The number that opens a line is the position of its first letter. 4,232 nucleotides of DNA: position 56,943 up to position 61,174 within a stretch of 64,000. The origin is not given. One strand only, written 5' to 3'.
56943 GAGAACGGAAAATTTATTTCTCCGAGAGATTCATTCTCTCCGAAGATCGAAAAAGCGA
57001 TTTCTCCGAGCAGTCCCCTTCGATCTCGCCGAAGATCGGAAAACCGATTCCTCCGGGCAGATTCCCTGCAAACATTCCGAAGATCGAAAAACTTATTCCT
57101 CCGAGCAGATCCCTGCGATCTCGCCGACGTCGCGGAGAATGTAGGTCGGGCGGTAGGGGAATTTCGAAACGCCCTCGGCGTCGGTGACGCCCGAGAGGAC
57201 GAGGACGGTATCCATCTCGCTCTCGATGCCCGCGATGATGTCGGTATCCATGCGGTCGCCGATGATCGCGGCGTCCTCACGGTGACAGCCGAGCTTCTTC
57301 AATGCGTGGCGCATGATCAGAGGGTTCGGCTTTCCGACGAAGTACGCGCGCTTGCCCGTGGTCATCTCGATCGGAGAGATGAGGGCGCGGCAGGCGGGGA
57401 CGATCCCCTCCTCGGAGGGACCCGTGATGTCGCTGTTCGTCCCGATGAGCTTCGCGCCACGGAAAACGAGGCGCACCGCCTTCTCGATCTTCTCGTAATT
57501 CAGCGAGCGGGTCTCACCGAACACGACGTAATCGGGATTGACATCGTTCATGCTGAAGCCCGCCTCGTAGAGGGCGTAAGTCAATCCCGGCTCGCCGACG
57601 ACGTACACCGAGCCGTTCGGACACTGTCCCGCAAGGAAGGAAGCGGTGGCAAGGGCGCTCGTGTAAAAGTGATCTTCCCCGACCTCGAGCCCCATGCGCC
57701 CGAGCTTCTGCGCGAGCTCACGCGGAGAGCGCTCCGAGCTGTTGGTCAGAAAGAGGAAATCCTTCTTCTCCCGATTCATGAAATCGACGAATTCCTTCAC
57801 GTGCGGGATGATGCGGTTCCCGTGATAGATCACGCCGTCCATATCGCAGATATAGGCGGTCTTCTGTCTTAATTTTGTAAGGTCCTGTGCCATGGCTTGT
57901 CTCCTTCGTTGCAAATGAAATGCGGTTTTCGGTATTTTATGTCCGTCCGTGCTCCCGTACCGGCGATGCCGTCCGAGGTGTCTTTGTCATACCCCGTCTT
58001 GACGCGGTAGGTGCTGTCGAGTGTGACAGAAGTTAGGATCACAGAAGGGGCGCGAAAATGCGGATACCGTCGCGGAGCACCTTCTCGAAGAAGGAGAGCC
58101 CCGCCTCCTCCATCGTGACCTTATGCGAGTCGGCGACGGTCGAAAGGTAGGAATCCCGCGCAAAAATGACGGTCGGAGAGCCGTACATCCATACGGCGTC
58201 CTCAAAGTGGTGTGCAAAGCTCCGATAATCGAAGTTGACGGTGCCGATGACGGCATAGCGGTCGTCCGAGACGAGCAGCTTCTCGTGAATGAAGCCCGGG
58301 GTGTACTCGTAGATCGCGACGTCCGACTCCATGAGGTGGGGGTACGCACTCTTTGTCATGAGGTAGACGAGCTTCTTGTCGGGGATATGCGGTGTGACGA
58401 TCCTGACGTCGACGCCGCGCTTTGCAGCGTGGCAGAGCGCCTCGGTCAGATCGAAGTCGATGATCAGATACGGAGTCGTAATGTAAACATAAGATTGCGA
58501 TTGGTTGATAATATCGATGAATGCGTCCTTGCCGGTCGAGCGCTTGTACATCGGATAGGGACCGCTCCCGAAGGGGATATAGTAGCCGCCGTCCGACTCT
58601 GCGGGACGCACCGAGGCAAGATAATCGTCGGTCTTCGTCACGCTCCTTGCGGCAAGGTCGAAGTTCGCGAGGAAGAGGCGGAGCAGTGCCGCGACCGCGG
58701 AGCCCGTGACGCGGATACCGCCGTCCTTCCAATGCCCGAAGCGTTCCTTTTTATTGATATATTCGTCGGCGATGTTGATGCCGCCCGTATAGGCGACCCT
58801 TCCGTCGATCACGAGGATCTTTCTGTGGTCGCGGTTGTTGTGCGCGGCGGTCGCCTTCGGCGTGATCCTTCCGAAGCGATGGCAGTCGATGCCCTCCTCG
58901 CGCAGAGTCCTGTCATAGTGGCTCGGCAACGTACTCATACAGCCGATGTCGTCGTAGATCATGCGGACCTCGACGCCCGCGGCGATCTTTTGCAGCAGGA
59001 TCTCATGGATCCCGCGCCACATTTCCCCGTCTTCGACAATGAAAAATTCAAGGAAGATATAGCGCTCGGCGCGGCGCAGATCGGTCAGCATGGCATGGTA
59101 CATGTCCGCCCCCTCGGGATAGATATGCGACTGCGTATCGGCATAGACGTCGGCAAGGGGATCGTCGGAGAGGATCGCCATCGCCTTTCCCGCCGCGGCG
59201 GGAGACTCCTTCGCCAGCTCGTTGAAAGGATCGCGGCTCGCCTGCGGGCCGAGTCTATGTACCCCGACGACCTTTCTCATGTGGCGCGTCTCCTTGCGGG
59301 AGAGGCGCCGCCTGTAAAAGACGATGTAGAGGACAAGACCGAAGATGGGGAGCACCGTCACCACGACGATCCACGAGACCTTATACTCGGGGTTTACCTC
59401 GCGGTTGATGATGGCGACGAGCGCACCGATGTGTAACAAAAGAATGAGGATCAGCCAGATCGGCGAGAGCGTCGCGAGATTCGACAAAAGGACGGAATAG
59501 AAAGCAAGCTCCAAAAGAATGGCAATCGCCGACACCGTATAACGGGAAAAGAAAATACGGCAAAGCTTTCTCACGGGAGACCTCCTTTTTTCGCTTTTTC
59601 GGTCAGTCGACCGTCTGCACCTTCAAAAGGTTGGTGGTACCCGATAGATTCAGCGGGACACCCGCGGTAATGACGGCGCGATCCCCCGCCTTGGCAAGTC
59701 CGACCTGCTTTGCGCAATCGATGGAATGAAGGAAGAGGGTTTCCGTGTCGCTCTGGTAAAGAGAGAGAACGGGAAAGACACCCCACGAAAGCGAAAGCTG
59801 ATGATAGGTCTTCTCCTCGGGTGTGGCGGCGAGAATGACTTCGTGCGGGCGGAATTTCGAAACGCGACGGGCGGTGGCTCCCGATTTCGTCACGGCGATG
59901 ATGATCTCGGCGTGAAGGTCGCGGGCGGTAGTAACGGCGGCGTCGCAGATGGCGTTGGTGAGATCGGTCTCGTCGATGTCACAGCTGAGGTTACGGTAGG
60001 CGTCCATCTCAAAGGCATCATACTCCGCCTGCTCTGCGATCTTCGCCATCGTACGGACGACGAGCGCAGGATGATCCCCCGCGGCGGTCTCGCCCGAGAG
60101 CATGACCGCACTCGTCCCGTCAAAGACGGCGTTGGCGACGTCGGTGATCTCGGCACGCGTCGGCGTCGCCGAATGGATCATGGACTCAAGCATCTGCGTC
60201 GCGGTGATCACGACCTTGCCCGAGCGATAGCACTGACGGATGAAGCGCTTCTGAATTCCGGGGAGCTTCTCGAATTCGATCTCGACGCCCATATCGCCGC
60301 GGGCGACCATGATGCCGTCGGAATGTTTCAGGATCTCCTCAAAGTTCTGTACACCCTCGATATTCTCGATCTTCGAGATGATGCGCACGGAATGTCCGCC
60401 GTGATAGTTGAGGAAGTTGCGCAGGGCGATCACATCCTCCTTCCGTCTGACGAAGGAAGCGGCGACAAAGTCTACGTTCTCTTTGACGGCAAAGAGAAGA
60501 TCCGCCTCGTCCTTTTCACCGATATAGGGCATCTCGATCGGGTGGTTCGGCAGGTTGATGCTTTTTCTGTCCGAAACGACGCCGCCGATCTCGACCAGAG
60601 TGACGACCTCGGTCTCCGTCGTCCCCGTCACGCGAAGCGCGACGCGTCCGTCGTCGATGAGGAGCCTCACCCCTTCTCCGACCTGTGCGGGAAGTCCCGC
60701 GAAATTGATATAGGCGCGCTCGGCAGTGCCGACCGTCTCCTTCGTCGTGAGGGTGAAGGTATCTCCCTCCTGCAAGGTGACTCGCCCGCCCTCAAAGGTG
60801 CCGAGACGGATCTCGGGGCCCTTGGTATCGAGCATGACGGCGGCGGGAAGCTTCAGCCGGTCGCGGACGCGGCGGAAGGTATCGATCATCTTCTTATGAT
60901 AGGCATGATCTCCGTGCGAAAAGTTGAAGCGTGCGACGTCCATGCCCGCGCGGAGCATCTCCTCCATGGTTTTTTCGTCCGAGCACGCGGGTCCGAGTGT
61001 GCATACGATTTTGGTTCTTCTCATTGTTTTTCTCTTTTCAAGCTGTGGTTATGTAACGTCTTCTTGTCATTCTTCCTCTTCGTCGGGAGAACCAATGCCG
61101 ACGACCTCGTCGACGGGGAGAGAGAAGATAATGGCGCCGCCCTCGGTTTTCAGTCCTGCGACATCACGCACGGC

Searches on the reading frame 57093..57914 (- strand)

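Call 42: search_protein_families(library=pfam, proteins=[window:57093-57914:-], max_evalue=0.00001)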
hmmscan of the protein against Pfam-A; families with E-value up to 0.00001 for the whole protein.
window:57093-57914:- (273 aa): 4 families
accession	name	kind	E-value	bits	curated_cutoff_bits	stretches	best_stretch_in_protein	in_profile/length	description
PF13344.12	Hydrolase_6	-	8.5e-28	96.8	27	1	22-120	2-100/101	Haloacid dehalogenase-like hydrolase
PF13242.12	Hydrolase_like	-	3.1e-23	81.9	22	1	193-265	2-74/75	HAD-hyrolase-like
PF00702.32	Hydrolase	-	8.8e-12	46.2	26.4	1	20-230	3-188/191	haloacid dehalogenase-like hydrolase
PF13419.12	HAD_2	-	1.5e-06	28.9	23.8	1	182-239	122-178/178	Haloacid dehalogenase-like hydrolase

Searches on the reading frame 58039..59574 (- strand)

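Call 42: search_protein_families(library=pfam, proteins=[window:58039-59574:-], max_evalue=0.00001)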
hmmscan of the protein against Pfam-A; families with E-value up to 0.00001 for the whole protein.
window:58039-59574:- (511 aa): 3 families
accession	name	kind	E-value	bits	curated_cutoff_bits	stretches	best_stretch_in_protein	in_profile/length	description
PF13091.12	PLDc_2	-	1.9e-34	118.8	27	2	353-466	2-118/132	PLD-like domain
PF00614.28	PLDc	-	2.8e-17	62.3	21.9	2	246-272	2-28/28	Phospholipase D Active site motif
PF13396.11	PLDc_N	-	2.4e-09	37.5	23.3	1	47-86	2-40/42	Phospholipase_D-nuclease N-terminal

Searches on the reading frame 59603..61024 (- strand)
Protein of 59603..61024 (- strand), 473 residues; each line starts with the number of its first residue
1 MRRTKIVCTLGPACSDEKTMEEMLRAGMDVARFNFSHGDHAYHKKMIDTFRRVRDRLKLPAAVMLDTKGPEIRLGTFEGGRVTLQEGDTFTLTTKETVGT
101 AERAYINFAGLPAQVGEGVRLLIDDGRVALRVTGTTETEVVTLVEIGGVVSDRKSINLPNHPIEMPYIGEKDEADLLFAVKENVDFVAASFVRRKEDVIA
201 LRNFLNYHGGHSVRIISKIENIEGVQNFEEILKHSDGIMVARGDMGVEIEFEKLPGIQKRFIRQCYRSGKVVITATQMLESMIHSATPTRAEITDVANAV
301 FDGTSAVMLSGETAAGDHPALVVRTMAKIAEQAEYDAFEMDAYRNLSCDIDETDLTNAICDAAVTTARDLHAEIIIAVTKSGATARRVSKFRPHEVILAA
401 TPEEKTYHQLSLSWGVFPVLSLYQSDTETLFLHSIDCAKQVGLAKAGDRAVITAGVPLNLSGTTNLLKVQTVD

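Call 42: search_protein_families(library=pfam, proteins=[window:59603-61024:-], max_evalue=0.00001)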
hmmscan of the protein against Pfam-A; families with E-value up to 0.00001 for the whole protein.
window:59603-61024:- (473 aa): 2 families
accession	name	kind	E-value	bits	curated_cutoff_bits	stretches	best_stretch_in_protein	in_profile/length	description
PF00224.27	PK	-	2.2e-121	405.4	30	1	1-321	1-326/328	Pyruvate kinase, barrel domain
PF02887.21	PK_C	-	1.6e-36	125.3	28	1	357-469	1-113/114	Pyruvate kinase, alpha/beta domain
